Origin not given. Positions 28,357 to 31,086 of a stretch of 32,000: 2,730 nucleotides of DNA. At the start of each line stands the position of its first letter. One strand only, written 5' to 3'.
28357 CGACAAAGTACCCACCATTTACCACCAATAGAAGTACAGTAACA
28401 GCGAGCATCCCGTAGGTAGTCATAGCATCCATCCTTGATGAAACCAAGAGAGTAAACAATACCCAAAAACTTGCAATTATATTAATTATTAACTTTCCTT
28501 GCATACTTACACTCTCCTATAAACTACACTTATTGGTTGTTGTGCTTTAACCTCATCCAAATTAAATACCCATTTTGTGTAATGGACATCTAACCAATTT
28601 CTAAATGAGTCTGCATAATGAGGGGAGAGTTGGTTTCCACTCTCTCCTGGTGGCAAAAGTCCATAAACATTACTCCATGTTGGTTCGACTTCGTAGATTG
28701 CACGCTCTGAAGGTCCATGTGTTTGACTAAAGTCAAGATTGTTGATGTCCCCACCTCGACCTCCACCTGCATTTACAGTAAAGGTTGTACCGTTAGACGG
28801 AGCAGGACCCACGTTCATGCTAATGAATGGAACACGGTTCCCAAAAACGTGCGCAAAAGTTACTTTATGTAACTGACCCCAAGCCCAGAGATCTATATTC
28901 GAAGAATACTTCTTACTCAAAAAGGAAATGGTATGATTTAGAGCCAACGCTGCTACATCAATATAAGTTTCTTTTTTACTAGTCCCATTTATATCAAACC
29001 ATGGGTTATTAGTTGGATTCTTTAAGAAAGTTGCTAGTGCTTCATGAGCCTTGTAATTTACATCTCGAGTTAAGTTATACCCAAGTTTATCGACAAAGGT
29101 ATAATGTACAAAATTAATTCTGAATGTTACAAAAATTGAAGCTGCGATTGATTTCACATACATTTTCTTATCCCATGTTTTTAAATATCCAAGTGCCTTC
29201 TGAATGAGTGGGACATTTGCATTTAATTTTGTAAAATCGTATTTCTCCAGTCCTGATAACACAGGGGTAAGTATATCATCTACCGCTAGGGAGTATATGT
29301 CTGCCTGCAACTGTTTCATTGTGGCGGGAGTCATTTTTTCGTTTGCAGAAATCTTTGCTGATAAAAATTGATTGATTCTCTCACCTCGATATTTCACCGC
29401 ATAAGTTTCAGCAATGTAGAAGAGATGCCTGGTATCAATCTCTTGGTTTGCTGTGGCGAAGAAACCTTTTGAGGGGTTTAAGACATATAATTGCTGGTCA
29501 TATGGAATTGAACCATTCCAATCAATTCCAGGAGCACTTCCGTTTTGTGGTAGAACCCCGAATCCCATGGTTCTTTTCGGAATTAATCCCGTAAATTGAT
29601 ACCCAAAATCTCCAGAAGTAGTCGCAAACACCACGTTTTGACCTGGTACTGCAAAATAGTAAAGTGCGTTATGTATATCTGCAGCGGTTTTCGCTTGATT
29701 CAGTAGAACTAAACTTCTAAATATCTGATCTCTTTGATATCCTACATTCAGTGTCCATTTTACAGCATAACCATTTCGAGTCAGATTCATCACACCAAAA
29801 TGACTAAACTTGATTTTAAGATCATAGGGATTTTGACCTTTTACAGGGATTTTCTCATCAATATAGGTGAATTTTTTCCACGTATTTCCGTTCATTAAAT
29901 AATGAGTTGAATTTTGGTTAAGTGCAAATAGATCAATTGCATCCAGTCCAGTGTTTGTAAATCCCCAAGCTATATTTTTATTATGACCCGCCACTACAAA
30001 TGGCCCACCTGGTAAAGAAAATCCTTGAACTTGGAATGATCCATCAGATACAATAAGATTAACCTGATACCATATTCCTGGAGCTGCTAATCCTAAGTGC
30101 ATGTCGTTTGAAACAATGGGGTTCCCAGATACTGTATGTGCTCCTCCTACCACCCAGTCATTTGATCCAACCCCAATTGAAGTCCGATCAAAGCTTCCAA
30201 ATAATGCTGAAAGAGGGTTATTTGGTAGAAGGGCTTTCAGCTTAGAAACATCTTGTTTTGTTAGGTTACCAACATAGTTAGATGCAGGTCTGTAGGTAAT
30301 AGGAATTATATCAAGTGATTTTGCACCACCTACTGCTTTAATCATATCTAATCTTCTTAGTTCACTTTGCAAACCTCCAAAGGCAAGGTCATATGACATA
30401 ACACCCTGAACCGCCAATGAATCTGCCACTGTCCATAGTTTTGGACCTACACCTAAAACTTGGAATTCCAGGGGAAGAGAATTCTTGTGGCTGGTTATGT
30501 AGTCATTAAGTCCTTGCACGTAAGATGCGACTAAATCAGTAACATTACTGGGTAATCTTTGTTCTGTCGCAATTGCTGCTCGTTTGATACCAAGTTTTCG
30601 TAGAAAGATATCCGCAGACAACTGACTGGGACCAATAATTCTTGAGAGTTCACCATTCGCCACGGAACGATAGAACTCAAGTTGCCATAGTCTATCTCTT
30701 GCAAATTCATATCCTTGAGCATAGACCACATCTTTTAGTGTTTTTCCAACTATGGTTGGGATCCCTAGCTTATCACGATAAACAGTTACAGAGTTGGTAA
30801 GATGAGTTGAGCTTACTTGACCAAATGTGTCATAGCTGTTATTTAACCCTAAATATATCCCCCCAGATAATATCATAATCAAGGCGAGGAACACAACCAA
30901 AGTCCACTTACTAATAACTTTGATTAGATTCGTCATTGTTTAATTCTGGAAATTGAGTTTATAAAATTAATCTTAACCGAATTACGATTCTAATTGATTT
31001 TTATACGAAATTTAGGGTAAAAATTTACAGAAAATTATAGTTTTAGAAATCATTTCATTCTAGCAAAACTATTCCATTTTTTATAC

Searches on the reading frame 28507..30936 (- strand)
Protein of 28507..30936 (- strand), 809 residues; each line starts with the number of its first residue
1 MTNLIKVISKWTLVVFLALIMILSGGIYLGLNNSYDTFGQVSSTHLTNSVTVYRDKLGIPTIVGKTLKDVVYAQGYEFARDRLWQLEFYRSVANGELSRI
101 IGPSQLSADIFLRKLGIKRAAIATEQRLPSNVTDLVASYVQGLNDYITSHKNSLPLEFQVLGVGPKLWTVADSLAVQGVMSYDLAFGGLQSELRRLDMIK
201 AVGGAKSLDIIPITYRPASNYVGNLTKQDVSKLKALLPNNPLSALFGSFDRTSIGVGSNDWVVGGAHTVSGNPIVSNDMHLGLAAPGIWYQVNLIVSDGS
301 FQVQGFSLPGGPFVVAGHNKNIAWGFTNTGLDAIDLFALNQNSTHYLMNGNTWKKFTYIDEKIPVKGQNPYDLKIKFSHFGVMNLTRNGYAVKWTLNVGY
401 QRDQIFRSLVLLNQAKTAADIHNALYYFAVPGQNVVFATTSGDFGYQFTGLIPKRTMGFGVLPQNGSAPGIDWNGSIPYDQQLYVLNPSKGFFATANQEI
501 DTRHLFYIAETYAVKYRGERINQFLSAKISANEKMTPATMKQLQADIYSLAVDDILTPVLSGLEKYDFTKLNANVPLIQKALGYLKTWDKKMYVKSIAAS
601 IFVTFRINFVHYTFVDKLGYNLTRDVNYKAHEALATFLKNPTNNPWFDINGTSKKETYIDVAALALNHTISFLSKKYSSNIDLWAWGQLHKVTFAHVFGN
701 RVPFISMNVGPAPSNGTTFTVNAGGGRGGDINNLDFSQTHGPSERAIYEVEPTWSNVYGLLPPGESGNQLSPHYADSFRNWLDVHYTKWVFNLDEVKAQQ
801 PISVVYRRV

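Call 15: search_protein_families(library=pfam, proteins=[window:28507-30936:-], max_evalue=0.001)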
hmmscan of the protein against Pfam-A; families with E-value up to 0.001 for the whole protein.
window:28507-30936:- (809 aa): 1 family
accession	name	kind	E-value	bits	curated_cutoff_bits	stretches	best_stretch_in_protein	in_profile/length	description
PF01804.23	Penicil_amidase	-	7.8e-181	604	21.3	1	49-797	1-674/675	Penicillin amidase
